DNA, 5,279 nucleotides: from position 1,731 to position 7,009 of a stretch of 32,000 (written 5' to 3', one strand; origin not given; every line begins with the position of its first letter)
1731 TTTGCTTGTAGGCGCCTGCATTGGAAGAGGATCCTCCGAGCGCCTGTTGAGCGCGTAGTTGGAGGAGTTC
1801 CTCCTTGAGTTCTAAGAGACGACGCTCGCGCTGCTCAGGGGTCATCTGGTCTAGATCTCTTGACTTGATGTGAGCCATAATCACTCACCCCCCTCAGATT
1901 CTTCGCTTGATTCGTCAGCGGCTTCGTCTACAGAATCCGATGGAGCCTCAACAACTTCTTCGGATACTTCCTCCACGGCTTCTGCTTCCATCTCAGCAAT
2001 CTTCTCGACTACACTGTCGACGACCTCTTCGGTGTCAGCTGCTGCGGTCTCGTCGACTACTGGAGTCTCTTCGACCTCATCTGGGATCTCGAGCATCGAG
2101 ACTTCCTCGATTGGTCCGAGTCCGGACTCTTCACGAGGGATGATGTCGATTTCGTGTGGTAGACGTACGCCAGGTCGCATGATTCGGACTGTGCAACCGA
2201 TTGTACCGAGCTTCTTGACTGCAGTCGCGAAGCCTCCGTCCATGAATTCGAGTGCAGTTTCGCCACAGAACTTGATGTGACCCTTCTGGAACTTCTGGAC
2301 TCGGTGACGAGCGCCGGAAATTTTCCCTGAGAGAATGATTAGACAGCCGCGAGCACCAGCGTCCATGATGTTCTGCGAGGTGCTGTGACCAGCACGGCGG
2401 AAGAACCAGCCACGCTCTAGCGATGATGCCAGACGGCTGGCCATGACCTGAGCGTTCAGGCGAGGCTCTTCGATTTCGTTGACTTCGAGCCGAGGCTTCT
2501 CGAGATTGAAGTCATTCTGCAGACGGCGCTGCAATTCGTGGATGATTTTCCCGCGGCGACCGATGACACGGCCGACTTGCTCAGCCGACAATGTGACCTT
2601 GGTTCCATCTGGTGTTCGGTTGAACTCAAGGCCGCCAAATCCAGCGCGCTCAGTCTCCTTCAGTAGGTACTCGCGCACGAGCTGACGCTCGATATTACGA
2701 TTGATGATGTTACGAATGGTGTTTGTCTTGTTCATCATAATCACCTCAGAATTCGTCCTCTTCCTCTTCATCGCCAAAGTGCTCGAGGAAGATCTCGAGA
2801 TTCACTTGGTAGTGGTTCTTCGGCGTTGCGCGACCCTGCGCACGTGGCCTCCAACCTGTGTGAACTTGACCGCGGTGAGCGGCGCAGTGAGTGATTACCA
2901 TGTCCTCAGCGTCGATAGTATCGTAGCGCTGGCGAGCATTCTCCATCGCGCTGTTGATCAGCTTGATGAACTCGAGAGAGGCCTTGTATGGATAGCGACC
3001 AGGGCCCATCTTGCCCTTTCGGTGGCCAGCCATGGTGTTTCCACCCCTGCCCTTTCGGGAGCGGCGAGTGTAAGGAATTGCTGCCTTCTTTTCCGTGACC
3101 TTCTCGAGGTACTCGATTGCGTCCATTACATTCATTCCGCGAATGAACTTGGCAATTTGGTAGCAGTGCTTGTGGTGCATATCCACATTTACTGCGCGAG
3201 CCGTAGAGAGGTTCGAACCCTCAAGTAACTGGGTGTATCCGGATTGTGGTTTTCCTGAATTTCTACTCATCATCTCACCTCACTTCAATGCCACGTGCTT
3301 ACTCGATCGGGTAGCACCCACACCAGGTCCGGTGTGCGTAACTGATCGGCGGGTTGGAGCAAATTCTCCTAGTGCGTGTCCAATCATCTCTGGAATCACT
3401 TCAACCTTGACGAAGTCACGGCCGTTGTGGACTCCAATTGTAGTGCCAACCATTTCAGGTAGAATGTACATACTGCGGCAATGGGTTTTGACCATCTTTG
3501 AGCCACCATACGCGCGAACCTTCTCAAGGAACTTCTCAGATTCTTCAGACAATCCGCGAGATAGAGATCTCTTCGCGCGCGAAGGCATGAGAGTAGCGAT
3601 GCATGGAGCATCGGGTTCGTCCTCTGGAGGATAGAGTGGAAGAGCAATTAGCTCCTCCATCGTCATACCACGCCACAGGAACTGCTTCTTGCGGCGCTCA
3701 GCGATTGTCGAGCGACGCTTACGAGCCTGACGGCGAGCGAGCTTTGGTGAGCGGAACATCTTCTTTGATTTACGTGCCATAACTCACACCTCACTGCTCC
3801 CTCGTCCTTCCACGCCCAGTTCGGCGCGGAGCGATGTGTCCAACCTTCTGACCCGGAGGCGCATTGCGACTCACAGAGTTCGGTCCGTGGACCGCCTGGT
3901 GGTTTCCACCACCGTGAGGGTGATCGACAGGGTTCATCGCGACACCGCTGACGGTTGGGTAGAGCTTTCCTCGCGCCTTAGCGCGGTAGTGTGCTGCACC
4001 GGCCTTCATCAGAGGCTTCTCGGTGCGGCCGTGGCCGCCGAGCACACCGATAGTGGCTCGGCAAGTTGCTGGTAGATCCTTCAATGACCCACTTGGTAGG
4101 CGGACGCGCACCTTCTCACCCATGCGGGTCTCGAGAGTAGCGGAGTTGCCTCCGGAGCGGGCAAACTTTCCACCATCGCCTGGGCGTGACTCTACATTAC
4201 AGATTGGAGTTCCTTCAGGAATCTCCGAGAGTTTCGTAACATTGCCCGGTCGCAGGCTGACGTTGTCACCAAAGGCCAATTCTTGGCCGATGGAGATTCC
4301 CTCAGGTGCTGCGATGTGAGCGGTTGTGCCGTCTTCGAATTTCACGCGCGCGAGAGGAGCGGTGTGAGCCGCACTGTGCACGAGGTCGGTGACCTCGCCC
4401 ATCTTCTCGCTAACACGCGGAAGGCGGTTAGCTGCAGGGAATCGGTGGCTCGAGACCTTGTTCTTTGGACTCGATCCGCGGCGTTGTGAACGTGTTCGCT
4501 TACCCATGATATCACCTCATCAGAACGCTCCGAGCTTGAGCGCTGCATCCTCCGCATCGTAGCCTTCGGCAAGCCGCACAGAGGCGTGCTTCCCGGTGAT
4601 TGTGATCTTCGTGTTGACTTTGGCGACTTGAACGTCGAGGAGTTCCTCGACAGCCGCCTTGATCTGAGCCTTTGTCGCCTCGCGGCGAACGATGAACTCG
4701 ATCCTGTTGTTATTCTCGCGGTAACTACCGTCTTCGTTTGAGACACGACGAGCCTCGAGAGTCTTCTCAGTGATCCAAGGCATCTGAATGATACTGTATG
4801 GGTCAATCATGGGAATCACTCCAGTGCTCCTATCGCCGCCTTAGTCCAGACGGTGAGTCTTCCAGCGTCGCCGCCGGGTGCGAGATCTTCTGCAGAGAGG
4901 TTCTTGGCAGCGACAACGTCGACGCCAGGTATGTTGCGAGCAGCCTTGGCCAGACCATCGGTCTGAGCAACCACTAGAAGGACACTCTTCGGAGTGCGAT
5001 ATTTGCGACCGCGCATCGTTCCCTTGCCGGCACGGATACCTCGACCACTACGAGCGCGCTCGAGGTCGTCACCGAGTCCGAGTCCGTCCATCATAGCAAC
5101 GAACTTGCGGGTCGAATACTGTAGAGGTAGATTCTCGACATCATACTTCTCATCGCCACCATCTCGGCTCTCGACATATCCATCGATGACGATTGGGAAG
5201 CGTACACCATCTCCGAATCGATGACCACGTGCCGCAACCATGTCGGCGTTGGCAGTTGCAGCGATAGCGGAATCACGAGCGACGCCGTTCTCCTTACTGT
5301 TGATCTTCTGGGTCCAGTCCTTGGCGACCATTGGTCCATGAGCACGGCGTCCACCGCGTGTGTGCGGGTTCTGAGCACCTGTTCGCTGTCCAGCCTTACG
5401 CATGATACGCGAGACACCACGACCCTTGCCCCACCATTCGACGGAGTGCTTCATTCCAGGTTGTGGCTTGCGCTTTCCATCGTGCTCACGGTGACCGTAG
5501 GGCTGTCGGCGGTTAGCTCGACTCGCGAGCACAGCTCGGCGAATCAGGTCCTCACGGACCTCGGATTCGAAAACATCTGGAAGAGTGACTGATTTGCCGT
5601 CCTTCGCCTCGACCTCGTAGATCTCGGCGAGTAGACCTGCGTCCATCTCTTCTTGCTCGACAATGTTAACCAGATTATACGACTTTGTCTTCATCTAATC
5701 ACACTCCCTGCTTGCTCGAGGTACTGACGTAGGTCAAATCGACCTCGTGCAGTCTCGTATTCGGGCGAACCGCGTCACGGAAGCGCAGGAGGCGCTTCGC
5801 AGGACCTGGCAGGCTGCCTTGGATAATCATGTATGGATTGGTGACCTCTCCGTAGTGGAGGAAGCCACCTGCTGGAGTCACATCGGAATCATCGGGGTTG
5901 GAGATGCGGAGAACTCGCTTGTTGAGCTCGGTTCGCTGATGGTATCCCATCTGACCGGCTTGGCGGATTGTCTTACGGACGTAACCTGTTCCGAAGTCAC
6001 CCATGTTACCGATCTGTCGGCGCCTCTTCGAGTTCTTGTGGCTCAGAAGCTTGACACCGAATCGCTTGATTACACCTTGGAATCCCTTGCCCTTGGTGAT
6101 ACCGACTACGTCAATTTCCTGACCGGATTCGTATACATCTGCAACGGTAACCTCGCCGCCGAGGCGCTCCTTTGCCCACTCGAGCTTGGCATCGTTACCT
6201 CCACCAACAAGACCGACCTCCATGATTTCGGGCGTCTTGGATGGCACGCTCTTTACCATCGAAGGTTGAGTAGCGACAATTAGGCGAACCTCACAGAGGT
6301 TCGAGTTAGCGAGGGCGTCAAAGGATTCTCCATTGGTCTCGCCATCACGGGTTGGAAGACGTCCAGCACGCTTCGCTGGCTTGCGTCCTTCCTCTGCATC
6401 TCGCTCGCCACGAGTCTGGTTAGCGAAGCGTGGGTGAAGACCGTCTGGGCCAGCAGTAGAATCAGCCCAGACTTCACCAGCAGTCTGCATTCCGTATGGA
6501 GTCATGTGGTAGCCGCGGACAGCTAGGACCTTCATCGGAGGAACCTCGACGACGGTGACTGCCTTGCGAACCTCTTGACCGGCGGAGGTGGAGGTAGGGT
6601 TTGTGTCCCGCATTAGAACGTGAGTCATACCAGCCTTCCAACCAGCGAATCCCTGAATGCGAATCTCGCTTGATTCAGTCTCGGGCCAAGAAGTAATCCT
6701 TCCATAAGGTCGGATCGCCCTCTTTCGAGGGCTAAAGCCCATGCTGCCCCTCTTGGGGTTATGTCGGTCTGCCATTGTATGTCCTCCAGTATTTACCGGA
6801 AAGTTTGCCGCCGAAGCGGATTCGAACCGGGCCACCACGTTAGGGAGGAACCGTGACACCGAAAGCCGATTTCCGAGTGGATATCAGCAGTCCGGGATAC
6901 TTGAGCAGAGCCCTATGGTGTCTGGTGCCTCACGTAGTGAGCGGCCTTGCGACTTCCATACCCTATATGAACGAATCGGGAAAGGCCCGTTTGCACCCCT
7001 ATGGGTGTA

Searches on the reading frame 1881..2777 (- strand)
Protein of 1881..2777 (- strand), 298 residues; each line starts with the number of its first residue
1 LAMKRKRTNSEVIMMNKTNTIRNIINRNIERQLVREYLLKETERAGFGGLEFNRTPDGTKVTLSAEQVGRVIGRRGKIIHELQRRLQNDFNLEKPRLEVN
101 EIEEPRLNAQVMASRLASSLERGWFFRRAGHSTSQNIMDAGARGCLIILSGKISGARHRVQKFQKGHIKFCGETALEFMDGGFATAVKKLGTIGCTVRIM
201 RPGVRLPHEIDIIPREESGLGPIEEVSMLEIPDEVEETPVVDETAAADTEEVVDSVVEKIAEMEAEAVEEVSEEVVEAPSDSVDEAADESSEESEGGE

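Call 9: search_protein_families(library=pfam, proteins=[window:1881-2777:-], max_evalue=0.001)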
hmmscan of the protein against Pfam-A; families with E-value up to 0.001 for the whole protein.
window:1881-2777:- (298 aa): 3 families
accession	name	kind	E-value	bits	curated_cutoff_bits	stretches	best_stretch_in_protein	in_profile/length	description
PF00189.25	Ribosomal_S3_C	-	5.1e-20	72.2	34.1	1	116-199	1-83/83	Ribosomal protein S3, C-terminal domain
PF07650.23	KH_2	-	1.4e-11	44.5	22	1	34-105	2-76/78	KH domain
PF00013.35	KH_1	-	0.00017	21.7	21.5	1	60-84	3-27/66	KH domain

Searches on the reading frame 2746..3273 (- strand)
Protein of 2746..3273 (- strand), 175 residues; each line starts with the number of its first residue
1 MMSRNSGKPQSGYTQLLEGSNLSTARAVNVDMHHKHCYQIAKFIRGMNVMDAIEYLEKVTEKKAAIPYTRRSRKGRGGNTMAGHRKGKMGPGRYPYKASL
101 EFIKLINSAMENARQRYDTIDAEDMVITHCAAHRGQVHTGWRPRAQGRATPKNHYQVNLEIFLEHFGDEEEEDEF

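Call 9: search_protein_families(library=pfam, proteins=[window:2746-3273:-], max_evalue=0.001)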
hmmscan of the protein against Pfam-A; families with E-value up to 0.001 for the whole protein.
window:2746-3273:- (175 aa): 1 family
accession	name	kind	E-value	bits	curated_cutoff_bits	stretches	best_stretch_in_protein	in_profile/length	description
PF00237.24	Ribosomal_L22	-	4.2e-24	85.1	28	1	25-164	1-104/104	Ribosomal protein L22p/L17e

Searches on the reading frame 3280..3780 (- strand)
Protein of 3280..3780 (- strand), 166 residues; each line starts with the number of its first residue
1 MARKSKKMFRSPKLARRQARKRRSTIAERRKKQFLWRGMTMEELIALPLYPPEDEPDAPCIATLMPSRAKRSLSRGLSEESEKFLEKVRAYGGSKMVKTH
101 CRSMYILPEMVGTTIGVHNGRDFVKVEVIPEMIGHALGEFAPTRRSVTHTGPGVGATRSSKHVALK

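Call 9: search_protein_families(library=pfam, proteins=[window:3280-3780:-], max_evalue=0.001)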
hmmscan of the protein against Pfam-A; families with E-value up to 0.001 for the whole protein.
window:3280-3780:- (166 aa): 1 family
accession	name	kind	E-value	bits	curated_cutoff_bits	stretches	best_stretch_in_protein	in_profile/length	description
PF00203.26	Ribosomal_S19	-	2.4e-29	101.5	27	1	71-149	1-81/81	Ribosomal protein S19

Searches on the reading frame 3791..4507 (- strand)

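Call 9: search_protein_families(library=pfam, proteins=[window:3791-4507:-], max_evalue=0.001)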
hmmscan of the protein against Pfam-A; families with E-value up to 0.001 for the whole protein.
window:3791-4507:- (238 aa): 1 family
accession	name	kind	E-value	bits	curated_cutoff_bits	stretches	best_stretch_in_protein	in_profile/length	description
PF03947.24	Ribosomal_L2_C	-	4.2e-43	146.9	33.7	1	87-212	2-122/126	Ribosomal Proteins L2, C-terminal domain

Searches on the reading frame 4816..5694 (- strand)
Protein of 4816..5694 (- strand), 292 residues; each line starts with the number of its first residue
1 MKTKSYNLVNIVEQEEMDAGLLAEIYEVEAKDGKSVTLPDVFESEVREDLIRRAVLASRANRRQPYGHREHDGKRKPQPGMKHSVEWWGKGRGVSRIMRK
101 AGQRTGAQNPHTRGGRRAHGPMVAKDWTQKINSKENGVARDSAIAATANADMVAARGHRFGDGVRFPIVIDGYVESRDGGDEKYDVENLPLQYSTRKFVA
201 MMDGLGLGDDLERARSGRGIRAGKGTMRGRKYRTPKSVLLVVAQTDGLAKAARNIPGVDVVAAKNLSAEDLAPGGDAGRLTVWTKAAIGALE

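Call 9: search_protein_families(library=pfam, proteins=[window:4816-5694:-], max_evalue=0.001)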
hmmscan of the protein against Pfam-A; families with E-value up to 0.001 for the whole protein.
window:4816-5694:- (292 aa): 1 family
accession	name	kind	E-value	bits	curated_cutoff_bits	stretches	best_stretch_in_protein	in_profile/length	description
PF00573.27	Ribosomal_L4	-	3e-39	135.1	25.8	1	37-292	2-188/190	Ribosomal protein L4/L1 family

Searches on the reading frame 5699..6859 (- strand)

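Call 9: search_protein_families(library=pfam, proteins=[window:5699-6859:-], max_evalue=0.001)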
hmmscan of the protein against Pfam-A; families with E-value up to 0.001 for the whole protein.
window:5699-6859:- (386 aa): 1 family
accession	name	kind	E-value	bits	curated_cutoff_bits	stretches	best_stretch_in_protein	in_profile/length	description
PF00297.29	Ribosomal_L3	-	8.6e-90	301.8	22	1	33-385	7-369/369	Ribosomal protein L3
